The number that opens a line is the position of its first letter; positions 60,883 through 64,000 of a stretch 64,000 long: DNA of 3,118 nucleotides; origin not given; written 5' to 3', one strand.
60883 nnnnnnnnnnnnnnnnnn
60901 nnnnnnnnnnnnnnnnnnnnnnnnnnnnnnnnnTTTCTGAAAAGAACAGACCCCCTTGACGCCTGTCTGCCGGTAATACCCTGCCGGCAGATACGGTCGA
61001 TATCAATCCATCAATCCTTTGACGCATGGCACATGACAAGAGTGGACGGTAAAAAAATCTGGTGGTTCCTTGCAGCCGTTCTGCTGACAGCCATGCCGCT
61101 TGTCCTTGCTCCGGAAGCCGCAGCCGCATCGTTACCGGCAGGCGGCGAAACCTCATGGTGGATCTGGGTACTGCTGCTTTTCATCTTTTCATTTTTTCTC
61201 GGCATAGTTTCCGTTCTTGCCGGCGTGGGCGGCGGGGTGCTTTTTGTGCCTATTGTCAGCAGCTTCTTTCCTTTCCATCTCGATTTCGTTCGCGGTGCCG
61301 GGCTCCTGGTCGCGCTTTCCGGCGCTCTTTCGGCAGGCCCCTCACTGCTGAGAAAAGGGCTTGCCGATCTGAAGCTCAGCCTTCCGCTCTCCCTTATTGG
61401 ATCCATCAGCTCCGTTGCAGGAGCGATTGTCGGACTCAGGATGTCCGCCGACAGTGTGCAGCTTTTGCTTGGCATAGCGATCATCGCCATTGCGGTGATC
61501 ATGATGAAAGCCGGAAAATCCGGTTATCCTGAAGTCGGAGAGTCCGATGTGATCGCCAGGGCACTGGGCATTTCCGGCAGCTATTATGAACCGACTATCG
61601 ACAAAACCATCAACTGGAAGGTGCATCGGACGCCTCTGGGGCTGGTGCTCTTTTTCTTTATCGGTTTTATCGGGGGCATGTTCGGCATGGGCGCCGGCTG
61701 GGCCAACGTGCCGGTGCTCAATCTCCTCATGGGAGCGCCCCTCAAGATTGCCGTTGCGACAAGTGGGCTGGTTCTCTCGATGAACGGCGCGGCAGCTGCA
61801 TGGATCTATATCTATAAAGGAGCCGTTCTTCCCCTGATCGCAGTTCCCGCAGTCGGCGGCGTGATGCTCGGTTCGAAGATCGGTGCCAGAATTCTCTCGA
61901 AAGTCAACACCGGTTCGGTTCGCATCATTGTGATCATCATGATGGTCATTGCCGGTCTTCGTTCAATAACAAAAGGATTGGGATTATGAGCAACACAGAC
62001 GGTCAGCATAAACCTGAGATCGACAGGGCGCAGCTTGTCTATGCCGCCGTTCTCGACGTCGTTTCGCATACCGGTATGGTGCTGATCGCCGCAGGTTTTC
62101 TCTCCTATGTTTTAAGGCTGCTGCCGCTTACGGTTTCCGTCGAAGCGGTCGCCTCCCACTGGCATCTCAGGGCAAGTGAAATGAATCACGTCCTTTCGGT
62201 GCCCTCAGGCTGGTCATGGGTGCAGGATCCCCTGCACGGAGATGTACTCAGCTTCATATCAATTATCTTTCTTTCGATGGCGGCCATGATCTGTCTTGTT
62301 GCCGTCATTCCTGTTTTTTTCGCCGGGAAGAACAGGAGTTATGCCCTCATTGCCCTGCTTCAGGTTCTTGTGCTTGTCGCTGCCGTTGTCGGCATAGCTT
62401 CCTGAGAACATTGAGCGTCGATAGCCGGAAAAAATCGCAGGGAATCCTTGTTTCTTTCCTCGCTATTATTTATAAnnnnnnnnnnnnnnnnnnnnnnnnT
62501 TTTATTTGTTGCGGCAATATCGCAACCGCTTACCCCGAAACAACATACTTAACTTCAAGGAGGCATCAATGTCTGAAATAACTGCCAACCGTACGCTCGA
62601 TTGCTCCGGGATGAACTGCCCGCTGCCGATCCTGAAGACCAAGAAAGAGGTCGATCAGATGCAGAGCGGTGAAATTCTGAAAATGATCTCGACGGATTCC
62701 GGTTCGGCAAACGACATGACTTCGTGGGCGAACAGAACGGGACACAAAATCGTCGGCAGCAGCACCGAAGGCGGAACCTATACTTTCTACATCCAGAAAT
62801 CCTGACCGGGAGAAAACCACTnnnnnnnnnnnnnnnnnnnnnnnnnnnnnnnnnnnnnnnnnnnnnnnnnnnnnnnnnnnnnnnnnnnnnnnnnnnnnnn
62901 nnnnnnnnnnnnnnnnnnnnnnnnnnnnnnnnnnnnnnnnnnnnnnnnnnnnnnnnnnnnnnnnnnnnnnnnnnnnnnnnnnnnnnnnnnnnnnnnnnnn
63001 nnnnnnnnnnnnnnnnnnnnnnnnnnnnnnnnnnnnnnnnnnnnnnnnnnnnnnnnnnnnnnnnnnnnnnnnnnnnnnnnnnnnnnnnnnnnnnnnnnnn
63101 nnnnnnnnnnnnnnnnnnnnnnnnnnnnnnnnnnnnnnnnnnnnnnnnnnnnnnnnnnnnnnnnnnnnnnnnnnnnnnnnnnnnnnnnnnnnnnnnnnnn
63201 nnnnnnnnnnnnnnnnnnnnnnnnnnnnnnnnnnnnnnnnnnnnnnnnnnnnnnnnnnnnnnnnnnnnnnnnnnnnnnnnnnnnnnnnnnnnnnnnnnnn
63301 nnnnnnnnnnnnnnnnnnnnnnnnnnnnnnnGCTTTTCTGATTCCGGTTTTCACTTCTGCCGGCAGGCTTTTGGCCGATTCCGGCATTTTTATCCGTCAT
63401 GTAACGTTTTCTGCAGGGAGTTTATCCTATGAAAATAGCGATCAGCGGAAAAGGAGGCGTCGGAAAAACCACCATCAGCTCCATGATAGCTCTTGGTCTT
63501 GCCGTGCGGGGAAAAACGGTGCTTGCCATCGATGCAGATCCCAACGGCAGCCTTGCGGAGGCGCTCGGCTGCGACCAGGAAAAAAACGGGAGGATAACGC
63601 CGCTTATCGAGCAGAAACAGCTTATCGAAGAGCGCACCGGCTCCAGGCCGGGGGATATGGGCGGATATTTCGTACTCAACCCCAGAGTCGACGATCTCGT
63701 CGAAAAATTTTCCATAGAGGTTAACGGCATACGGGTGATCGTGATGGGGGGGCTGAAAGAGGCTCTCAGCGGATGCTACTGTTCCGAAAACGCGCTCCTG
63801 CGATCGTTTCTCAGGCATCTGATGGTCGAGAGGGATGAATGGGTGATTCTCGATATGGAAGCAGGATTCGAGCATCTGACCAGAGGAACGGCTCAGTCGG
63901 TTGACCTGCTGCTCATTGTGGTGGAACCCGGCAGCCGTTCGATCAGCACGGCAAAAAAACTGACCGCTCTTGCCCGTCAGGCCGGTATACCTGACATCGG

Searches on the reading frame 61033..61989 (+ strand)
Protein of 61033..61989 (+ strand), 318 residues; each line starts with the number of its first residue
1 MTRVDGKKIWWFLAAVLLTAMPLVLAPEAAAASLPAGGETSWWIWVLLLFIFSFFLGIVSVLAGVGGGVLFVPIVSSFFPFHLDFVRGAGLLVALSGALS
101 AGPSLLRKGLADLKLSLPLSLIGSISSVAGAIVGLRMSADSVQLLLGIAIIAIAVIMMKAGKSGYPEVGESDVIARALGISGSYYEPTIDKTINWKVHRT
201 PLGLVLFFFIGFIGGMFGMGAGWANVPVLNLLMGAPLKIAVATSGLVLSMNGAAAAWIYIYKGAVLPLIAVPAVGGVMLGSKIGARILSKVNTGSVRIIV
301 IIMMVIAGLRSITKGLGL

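Call 9: search_protein_families(library=pfam, proteins=[window:61033-61989:+], max_evalue=0.01)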
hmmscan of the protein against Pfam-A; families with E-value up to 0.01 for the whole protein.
window:61033-61989:+ (318 aa): 1 family
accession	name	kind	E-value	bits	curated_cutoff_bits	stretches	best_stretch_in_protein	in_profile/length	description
PF01925.25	TauE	-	2.3e-39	135.9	32.6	1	49-310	1-236/237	Sulfite exporter TauE/SafE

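Call 15: search_protein_families(library=ncbifam, proteins=[window:61033-61989:+], max_evalue=0.001)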
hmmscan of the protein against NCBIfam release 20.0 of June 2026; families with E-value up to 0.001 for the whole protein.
window:61033-61989:+ (318 aa): 2 families
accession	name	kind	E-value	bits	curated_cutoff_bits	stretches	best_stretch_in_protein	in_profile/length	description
NF007909.0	PRK10621.1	equivalog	2.8e-05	23.6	383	0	47-306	13-246/266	hypothetical protein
NF040961.1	MamO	equivalog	0.00051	18.5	800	1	47-307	371-643/648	magnetosome protein MamO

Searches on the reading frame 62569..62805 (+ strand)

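Call 9: search_protein_families(library=pfam, proteins=[window:62569-62805:+], max_evalue=0.01)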
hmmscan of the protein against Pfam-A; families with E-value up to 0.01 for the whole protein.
window:62569-62805:+ (78 aa): 1 family
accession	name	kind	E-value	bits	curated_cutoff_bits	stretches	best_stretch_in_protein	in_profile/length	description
PF01206.22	TusA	-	5.4e-26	90.7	28.6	1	8-77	1-70/70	Sulfurtransferase TusA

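Call 15: search_protein_families(library=ncbifam, proteins=[window:62569-62805:+], max_evalue=0.001)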
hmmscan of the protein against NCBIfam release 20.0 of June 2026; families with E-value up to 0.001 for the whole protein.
window:62569-62805:+ (78 aa): 4 families
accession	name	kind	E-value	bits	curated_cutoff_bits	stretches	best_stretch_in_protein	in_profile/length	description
NF001423.0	PRK00299.1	equivalog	1.3e-15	56.9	78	1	5-77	7-79/82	sulfurtransferase TusA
NF008242.0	PRK11018.1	equivalog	3.5e-11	42.6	79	1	2-77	3-78/78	sulfurtransferase-like selenium metabolism protein YedF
TIGR03527.1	selenium_YedF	equivalog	1.5e-08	34.7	110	1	10-77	1-68/194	sulfurtransferase-like selenium metabolism protein YedF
NF041048.1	TusA_like_YeeD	exception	6.2e-05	22.6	147.5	1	10-63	4-57/72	thiosulfate utilization sulfurtransferase TsuB/YeeD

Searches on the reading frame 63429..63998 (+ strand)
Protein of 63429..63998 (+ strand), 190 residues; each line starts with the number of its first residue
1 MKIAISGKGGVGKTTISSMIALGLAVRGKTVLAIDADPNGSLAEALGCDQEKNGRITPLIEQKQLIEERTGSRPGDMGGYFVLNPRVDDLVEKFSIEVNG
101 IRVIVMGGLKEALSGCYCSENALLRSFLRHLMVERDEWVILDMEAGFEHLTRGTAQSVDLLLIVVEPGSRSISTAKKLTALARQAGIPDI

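Call 9: search_protein_families(library=pfam, proteins=[window:63429-63998:+], max_evalue=0.01)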
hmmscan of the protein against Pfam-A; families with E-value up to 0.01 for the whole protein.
window:63429-63998:+ (190 aa): 9 families
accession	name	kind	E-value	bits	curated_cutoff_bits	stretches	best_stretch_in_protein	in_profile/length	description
PF13614.12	AAA_31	-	2.5e-13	50.8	27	1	5-178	6-160/177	AAA domain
PF01656.29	CbiA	-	2.1e-12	47.5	25.4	1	3-139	2-54/125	CobQ/CobB/MinD/ParA nucleotide binding domain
PF02374.21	ArsA_ATPase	-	6.8e-11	42.4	24.3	1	3-52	4-53/305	Anion-transporting ATPase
PF10609.15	ParA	-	7.8e-11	42.3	27.1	1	5-52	9-57/246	NUBPL iron-transfer P-loop NTPase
PF06564.18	CBP_BcsQ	-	1e-07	32.2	21.3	1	4-43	5-45/234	Cellulose biosynthesis protein BcsQ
PF00142.24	Fer4_NifH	-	1.3e-06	28.5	25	1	1-40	1-40/271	4Fe-4S iron sulfur cluster binding proteins, NifH/frxC family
PF20720.3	nSTAND3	-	0.00054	20.1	27.2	1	4-37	21-53/155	Novel STAND NTPase 3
PF25199.1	nSTAND_NTPase5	-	0.0025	18.1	34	0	4-54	45-96/145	Novel STAND NTPase 5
PF09140.17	MipZ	-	0.0052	16.6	20.7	0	7-37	8-38/262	ATPase MipZ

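Call 15: search_protein_families(library=ncbifam, proteins=[window:63429-63998:+], max_evalue=0.001)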
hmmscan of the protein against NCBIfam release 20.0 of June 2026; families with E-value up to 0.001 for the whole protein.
window:63429-63998:+ (190 aa): 25 families
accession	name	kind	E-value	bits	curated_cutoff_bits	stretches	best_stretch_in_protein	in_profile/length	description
NF041546.1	ParA_partition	equivalog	7.5e-15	55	180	1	5-52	5-52/203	ParA family partition ATPase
TIGR01969.1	minD_arch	subfamily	2.4e-14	53.1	201.75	2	5-37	6-38/251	cell division ATPase MinD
TIGR03371.1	cellulose_yhjQ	equivalog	8.6e-14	51.6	157.85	1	4-53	5-55/246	cellulose biosynthesis protein BcsQ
TIGR01968.1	minD_bact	equivalog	3e-11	43.2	212.9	1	5-37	7-39/261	septum site-determining protein MinD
TIGR00345.1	GET3_arsA_TRC40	subfamily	1.4e-10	41.2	135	1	5-47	2-44/299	TRC40/GET3/ArsA family transport-energizing ATPase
NF041136.1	MrpORP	equivalog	4e-09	36.2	450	1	4-53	10-60/365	iron-sulfur cluster carrier protein MrpORP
TIGR04291.1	arsen_driv_ArsA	equivalog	2e-08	33.4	650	1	6-46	9-49/565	arsenical pump-driving ATPase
TIGR03453.1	partition_RepA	equivalog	1.2e-07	31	348.45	1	7-51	112-156/387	plasmid partitioning protein RepA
TIGR03815.1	CpaE_hom_Actino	equivalog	1.5e-07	30.9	154.45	1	5-55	117-168/340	septum site-determining protein Ssd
NF047398.1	AAA_KGGVGR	domain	3.3e-07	30.8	90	1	5-37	8-40/190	KGGVGR-motif variant AAA ATPase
TIGR01281.1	DPOR_bchL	equivalog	3.3e-07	29.9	345.15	1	1-39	1-39/268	ferredoxin:protochlorophyllide reductase (ATP-dependent) iron-sulfur ATP-binding protein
NF053621.1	ATPseBagBMYCTU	equivalog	3.6e-07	29.6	521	1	5-53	17-65/371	ATPase BagB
NF008079.0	PRK10818.1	equivalog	6.2e-07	29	508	1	4-48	7-52/270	septum site-determining protein MinD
NF053622.1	ATPseBagAMYCTU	equivalog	6.8e-07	29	400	1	5-49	12-56/325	ATPase BagA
NF007460.0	PRK10037.1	equivalog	1.3e-06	28.1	399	1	8-50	10-52/250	cellulose biosynthesis protein BcsQ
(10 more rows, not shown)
